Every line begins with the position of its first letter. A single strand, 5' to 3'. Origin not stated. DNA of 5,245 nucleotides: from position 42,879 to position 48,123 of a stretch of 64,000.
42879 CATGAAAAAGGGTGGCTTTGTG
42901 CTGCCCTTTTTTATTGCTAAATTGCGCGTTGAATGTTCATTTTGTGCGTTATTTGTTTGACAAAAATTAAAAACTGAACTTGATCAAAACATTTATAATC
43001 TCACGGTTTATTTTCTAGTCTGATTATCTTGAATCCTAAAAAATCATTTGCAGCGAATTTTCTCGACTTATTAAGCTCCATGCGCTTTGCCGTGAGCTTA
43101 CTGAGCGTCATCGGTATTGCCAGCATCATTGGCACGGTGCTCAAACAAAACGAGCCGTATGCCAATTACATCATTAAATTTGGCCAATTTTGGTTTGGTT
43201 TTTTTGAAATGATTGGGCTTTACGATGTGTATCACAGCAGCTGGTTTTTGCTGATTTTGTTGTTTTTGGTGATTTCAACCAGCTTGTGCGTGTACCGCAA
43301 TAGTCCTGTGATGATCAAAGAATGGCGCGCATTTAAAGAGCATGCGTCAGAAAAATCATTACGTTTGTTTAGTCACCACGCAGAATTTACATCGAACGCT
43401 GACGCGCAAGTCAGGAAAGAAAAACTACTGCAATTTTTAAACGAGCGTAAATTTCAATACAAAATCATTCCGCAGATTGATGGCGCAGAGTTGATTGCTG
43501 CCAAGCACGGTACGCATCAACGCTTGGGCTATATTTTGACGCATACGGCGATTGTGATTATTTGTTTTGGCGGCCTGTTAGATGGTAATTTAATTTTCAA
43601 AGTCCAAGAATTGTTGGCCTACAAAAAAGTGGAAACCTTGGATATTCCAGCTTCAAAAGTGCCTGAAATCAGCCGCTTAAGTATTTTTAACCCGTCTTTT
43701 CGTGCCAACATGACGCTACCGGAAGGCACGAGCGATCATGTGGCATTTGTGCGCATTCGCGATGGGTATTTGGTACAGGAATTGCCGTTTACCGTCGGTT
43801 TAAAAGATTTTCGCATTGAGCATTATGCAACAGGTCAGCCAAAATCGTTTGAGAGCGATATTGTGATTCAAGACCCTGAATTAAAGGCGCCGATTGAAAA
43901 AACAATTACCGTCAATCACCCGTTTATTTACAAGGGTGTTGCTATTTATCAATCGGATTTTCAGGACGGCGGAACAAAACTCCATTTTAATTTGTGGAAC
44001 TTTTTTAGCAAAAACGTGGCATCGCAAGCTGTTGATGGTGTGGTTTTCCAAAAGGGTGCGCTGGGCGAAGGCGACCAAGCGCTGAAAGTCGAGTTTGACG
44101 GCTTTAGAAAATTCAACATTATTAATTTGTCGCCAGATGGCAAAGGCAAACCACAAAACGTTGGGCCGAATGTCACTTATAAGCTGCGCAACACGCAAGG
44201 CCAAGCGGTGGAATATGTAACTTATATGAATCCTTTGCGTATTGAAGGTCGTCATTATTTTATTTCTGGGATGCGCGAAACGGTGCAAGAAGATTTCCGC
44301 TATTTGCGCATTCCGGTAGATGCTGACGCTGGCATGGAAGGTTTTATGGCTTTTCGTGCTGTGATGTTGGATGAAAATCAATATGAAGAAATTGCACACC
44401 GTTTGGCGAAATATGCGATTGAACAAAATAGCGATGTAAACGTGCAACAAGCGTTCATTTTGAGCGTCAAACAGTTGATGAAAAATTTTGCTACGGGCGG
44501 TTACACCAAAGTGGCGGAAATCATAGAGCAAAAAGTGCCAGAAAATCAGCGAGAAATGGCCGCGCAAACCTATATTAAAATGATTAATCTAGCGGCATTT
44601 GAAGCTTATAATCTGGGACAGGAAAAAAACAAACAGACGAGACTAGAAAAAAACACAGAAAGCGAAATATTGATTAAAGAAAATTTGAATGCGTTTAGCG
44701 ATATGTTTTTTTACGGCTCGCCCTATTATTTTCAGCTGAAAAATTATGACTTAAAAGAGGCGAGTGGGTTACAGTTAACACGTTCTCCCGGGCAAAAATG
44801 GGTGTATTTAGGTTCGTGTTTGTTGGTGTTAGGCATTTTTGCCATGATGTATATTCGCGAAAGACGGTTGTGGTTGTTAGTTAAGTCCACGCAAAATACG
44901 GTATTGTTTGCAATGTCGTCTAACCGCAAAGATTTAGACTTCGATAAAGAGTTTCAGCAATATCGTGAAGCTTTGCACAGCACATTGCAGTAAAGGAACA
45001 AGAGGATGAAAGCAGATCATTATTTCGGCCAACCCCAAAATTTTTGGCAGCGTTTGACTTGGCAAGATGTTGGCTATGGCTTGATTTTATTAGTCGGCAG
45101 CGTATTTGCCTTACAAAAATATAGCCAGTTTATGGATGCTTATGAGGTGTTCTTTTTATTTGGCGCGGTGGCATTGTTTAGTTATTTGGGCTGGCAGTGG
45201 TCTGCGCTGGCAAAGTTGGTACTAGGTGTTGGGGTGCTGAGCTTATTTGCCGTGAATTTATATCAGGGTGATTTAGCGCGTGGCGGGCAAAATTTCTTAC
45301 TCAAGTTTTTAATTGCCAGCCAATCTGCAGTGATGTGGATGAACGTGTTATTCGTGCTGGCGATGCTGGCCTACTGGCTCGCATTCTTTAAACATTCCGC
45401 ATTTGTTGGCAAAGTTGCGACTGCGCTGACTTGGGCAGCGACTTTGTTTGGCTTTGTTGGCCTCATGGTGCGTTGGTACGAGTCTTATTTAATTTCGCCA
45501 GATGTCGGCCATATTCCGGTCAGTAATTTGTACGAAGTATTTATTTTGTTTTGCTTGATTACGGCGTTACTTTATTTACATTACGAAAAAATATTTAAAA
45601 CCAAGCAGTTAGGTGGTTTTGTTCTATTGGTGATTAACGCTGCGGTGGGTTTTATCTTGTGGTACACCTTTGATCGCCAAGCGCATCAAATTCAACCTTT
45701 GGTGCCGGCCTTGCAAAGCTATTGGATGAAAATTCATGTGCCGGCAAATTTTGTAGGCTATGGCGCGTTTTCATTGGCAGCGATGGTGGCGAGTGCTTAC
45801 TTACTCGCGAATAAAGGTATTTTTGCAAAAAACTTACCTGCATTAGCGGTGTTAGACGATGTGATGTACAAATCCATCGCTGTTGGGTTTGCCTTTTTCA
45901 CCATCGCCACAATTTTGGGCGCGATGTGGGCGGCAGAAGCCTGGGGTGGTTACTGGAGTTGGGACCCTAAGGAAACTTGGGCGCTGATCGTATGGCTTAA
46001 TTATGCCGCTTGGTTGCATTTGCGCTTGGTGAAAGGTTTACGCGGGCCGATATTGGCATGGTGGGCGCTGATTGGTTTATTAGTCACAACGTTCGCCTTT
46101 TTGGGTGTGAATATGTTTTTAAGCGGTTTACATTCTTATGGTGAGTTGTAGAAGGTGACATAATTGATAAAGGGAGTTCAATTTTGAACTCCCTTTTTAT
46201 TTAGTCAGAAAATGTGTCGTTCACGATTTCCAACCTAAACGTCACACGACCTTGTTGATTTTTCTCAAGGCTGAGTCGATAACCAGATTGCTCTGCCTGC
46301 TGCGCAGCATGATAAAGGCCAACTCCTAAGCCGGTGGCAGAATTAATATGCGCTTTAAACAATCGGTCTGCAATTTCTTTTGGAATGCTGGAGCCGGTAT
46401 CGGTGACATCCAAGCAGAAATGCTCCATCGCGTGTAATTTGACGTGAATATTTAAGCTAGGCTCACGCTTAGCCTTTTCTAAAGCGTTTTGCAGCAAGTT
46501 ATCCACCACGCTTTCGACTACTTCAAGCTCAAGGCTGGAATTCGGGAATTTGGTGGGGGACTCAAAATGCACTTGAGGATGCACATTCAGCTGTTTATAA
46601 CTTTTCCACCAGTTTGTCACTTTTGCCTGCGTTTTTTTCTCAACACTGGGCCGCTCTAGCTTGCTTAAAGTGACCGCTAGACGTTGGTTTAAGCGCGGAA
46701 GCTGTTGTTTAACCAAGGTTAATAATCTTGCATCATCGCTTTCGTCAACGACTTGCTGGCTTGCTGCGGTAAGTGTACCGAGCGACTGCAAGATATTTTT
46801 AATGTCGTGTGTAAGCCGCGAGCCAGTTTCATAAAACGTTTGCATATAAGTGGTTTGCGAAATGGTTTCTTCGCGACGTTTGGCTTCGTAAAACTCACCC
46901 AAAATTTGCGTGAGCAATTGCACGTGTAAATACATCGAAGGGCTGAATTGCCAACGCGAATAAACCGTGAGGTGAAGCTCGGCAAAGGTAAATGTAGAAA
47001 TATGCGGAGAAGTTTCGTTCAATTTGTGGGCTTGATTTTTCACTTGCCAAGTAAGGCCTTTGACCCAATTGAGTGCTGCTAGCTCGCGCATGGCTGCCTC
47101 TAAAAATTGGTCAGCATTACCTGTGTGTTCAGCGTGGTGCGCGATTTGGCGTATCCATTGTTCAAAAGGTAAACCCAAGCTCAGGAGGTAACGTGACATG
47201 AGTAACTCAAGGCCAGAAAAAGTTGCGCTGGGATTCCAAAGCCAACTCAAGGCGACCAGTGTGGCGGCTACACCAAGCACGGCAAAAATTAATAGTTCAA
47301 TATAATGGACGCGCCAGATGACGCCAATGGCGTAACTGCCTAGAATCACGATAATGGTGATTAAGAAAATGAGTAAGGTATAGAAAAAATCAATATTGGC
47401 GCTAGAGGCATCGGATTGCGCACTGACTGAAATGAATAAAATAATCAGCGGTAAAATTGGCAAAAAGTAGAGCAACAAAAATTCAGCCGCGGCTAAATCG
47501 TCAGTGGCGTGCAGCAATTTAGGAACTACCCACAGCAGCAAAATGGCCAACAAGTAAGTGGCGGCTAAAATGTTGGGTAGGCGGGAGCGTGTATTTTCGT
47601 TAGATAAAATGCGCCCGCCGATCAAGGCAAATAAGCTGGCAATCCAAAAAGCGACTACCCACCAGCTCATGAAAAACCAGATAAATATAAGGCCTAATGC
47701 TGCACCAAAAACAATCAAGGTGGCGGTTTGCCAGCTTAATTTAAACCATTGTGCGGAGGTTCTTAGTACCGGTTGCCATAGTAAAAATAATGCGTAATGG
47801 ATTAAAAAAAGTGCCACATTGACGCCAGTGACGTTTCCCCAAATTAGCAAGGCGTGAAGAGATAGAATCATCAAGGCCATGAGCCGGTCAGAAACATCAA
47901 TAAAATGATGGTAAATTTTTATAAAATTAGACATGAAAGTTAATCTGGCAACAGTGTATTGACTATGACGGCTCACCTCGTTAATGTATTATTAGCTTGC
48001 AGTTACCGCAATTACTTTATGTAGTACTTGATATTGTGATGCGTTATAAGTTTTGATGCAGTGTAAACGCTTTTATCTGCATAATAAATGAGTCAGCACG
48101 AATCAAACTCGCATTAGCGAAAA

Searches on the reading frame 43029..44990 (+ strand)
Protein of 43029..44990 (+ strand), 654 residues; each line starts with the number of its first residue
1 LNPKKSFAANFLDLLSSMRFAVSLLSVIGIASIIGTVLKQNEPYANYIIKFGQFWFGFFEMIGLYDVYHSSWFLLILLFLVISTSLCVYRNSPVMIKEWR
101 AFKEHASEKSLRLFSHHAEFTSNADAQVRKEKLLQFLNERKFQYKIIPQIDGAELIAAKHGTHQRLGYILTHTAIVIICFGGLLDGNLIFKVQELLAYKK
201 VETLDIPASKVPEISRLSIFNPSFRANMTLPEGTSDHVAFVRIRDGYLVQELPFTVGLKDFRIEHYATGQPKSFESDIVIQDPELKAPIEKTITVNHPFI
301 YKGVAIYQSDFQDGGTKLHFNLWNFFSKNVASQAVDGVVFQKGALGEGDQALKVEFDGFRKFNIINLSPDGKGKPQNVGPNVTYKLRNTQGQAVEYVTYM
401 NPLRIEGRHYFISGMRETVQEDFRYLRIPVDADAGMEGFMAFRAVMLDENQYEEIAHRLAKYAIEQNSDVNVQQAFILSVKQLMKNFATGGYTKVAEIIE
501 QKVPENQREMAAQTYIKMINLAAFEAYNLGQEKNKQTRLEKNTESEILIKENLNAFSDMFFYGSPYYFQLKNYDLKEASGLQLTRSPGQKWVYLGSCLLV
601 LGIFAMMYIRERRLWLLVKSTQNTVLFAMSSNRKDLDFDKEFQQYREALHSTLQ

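Call 62: search_protein_families(library=pfam, proteins=[window:43029-44990:+], max_evalue=0.00001)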
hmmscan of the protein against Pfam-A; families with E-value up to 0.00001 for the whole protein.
window:43029-44990:+ (654 aa): 1 family
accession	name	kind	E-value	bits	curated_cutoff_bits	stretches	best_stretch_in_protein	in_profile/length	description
PF05140.19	ResB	-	4.3e-134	448.4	24.6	1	18-643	1-486/486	ResB-like family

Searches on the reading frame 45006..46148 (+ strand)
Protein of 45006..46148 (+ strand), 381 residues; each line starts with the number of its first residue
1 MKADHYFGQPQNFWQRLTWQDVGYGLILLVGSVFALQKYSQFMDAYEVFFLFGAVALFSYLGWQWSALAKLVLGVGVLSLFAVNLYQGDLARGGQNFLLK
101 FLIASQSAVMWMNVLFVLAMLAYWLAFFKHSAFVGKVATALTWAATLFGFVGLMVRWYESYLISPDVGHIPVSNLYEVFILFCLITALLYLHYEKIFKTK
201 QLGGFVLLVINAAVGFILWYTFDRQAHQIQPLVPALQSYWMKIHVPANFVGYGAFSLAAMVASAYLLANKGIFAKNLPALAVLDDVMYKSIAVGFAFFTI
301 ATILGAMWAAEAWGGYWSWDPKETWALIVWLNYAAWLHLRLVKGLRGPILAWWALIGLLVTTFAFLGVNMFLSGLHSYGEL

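Call 62: search_protein_families(library=pfam, proteins=[window:45006-46148:+], max_evalue=0.00001)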
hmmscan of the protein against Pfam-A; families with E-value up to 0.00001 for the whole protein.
window:45006-46148:+ (381 aa): 1 family
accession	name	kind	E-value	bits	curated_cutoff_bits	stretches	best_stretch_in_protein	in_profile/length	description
PF01578.25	Cytochrom_C_asm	-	5.6e-46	157.3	29.9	1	172-376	1-212/212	Cytochrome C assembly protein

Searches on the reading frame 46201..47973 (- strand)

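Call 62: search_protein_families(library=pfam, proteins=[window:46201-47973:-], max_evalue=0.00001)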
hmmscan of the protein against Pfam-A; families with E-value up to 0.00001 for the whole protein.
window:46201-47973:- (590 aa): 1 family
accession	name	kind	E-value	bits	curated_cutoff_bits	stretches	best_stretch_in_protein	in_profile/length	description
PF02518.31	HATPase_c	-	4.7e-12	46.8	26.4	1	487-582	7-106/111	Histidine kinase-, DNA gyrase B-, and HSP90-like ATPase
